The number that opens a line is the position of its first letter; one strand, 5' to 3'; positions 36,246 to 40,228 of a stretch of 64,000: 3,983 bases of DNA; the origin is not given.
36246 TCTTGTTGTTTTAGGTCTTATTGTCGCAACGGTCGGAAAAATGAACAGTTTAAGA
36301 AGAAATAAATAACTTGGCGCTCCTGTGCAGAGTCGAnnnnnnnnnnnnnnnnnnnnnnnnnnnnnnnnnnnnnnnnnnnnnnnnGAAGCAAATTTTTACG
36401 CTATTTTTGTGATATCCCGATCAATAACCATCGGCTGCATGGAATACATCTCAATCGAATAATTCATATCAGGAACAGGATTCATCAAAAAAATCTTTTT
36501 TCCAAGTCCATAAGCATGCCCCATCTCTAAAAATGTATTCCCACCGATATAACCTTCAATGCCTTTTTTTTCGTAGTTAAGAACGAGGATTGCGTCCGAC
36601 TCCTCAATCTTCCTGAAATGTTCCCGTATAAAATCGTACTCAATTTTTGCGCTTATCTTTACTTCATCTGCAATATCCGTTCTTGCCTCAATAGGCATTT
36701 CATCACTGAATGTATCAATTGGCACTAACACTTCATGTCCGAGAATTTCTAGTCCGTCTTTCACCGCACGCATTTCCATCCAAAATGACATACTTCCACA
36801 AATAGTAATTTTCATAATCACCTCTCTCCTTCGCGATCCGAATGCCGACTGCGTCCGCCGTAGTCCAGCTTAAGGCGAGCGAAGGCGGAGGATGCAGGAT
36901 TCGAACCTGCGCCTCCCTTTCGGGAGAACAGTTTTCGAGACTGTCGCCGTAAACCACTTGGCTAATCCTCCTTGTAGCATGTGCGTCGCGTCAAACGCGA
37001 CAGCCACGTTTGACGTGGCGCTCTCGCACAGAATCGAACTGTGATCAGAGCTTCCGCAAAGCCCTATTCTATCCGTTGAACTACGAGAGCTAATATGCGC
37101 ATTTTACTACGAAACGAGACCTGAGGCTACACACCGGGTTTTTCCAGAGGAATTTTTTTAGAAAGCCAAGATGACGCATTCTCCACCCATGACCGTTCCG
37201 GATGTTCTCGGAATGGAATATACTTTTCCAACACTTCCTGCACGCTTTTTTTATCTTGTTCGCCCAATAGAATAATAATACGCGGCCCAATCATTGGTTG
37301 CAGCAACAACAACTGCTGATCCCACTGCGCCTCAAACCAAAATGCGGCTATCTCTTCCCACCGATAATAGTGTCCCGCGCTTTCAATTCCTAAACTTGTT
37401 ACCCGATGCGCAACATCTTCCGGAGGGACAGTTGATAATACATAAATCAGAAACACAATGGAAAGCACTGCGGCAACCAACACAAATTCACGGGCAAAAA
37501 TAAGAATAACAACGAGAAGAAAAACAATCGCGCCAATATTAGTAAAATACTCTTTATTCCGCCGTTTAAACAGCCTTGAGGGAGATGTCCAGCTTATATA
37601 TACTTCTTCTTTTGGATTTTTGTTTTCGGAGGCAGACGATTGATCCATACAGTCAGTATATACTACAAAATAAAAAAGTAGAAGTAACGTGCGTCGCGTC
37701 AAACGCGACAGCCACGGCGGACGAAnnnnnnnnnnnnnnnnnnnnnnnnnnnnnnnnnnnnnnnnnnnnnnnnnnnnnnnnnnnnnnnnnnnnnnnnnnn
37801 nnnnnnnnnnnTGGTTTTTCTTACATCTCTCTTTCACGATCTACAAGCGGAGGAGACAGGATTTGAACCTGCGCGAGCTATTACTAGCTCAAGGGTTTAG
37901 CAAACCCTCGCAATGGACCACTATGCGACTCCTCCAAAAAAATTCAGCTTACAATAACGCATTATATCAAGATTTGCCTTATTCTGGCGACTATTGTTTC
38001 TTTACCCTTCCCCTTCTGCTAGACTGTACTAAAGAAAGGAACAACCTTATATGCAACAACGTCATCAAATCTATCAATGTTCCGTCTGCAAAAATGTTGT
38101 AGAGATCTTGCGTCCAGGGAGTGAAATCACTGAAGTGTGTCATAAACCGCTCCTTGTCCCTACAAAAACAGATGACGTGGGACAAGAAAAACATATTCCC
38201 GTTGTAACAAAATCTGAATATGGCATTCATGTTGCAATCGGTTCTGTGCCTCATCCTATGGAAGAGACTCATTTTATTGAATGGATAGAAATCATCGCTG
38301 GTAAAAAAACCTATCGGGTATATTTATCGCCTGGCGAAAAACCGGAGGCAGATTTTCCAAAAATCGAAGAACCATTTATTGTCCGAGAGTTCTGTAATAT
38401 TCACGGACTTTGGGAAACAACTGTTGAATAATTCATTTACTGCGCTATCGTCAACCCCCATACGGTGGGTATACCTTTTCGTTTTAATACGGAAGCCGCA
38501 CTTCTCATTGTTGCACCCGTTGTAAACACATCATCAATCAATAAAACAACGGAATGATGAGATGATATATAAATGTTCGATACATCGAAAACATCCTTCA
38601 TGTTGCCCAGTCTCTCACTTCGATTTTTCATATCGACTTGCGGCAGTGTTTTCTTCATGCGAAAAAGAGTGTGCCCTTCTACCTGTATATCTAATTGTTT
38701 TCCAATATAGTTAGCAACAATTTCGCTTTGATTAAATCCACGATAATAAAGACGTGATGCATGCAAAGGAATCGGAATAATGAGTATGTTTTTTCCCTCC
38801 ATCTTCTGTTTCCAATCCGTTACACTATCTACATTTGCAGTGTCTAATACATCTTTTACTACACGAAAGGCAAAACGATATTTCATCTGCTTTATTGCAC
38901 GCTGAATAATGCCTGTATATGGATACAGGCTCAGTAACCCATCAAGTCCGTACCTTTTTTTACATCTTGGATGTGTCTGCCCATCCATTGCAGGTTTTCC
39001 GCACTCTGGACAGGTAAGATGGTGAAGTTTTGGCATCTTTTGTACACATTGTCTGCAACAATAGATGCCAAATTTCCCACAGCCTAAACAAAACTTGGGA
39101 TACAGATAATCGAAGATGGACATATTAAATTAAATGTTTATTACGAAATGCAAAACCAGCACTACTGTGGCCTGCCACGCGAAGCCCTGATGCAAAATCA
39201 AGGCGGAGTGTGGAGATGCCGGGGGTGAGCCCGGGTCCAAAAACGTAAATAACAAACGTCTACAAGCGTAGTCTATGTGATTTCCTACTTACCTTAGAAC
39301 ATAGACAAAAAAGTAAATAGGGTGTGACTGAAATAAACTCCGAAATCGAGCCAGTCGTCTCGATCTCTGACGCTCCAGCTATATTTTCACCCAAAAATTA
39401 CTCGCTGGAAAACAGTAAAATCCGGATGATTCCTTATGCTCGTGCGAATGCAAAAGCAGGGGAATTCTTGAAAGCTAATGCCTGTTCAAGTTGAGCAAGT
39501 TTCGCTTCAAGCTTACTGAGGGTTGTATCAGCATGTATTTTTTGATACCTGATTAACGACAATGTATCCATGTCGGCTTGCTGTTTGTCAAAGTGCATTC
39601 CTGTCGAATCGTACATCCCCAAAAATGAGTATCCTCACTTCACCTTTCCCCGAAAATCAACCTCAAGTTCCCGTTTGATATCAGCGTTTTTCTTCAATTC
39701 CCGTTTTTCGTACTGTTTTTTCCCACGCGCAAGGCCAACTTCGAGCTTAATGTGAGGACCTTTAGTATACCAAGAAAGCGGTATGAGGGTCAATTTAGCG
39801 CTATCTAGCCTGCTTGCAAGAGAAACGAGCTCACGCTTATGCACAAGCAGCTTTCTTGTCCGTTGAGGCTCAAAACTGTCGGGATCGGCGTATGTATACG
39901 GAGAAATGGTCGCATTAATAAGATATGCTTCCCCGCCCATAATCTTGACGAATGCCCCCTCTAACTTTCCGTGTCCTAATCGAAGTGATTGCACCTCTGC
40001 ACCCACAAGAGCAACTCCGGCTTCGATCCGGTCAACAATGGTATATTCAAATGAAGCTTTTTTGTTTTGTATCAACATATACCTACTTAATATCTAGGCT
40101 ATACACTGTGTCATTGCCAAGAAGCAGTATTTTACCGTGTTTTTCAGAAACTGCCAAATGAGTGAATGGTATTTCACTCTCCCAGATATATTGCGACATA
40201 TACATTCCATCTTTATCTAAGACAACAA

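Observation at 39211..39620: tmRNA downstream of smpB with canonical 5' end and PK1 but an atypical tag and T-loop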

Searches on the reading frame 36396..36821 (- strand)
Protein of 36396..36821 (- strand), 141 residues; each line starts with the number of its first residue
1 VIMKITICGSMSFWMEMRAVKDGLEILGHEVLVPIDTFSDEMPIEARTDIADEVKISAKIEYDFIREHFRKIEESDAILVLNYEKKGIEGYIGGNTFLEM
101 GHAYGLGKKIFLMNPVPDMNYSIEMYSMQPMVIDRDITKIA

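Call 51: search_protein_families(library=pfam, proteins=[window:36396-36821:-], max_evalue=0.01)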
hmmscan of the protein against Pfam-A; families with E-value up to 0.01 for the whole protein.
window:36396-36821:- (141 aa): 1 family
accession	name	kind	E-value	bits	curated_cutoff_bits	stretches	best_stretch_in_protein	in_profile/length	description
PF05014.21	Nuc_deoxyrib_tr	-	0.00025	21.6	28.8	1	19-119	19-102/117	Nucleoside 2-deoxyribosyltransferase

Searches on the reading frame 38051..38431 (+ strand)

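Call 6: search_protein_families(library=pfam, proteins=[window:38051-38431:+])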
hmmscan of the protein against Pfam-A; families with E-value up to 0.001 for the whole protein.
window:38051-38431:+ (126 aa): 2 families
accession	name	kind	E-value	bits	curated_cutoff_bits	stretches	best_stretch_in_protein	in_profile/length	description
PF01880.24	Desulfoferrodox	-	1e-18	68.1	22.2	1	42-123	3-97/98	Desulfoferrodoxin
PF06397.17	Desulfoferrod_N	-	6.6e-05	22.9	23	1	4-24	3-23/36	Desulfoferrodoxin, N-terminal domain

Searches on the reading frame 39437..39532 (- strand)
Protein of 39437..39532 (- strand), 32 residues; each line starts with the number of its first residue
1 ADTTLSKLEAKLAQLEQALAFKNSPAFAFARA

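Call 45: predict_structure(protein=window:39437-39532:-)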
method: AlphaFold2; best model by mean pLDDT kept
length: 32 residues; sequences in the alignment: 1
mean_pLDDT: 69.7   pTM: 0.29
mean pLDDT of the five models: 69.7, 69.5, 66.4, 61.4, 60.3
residues with pLDDT >= 90: 0; 70-90: 16; 50-70: 16; < 50: 0
segments of 3 or more residues with pLDDT < 50: none
pLDDT, mean of each block of 10 residues (from residue 1): 73 77 62 55
secondary structure, 60 per line:
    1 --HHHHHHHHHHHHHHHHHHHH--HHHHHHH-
elements in order: H3-22 H25-31

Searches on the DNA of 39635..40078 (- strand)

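Call 9: search_rna_families(sources=[L001, L002, L003, L004, L011, L019, L023, L029, L036, L047], threshold=gathering)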
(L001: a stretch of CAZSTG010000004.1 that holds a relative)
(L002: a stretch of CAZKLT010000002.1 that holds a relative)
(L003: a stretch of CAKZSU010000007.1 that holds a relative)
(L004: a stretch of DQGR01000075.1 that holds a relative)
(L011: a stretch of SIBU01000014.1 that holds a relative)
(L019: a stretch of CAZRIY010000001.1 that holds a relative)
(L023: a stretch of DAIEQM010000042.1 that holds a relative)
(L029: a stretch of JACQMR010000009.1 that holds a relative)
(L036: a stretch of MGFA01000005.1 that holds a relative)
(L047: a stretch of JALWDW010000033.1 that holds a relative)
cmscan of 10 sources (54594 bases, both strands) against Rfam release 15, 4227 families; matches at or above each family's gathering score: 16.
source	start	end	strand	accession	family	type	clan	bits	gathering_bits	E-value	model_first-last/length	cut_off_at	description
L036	585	983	+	RF00023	tmRNA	Gene;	CL00001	132.7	47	9e-52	1-374/374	no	transfer-messenger RNA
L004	3458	3878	-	RF00023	tmRNA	Gene;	CL00001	113.8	47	9.4e-44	1-374/374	no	transfer-messenger RNA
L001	3458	3867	+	RF00023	tmRNA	Gene;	CL00001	106.5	47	1.1e-40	1-374/374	no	transfer-messenger RNA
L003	3461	3893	+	RF00023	tmRNA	Gene;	CL00001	95.3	47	6.1e-36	1-374/374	no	transfer-messenger RNA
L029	3431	3792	+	RF00023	tmRNA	Gene;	CL00001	90.2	47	8.2e-34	1-374/374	no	transfer-messenger RNA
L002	3446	3855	+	RF00023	tmRNA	Gene;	CL00001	89.8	47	1.2e-33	1-374/374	no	transfer-messenger RNA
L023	903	974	-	RF00005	tRNA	Gene; tRNA;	CL00001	65.3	29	5.3e-12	1-71/71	no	tRNA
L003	4883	4969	+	RF00005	tRNA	Gene; tRNA;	CL00001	59.7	29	1.8e-10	1-71/71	no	tRNA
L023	1841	1924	+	RF00005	tRNA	Gene; tRNA;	CL00001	56.5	29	1.4e-09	1-71/71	no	tRNA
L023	336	420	-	RF00005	tRNA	Gene; tRNA;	CL00001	56.2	29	1.7e-09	1-71/71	no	tRNA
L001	5129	5216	+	RF00005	tRNA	Gene; tRNA;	CL00001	55.2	29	3.1e-09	1-71/71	no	tRNA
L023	741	823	-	RF00005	tRNA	Gene; tRNA;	CL00001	54.1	29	6.4e-09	1-71/71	no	tRNA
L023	1696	1780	-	RF00005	tRNA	Gene; tRNA;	CL00001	54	29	6.8e-09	1-71/71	no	tRNA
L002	5310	5392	+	RF00005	tRNA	Gene; tRNA;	CL00001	51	29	4.5e-08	1-71/71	no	tRNA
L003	4727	4810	-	RF00005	tRNA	Gene; tRNA;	CL00001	49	29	1.6e-07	1-71/71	no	tRNA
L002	5219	5302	+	RF00005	tRNA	Gene; tRNA;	CL00001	46.2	29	9.6e-07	1-71/71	no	tRNA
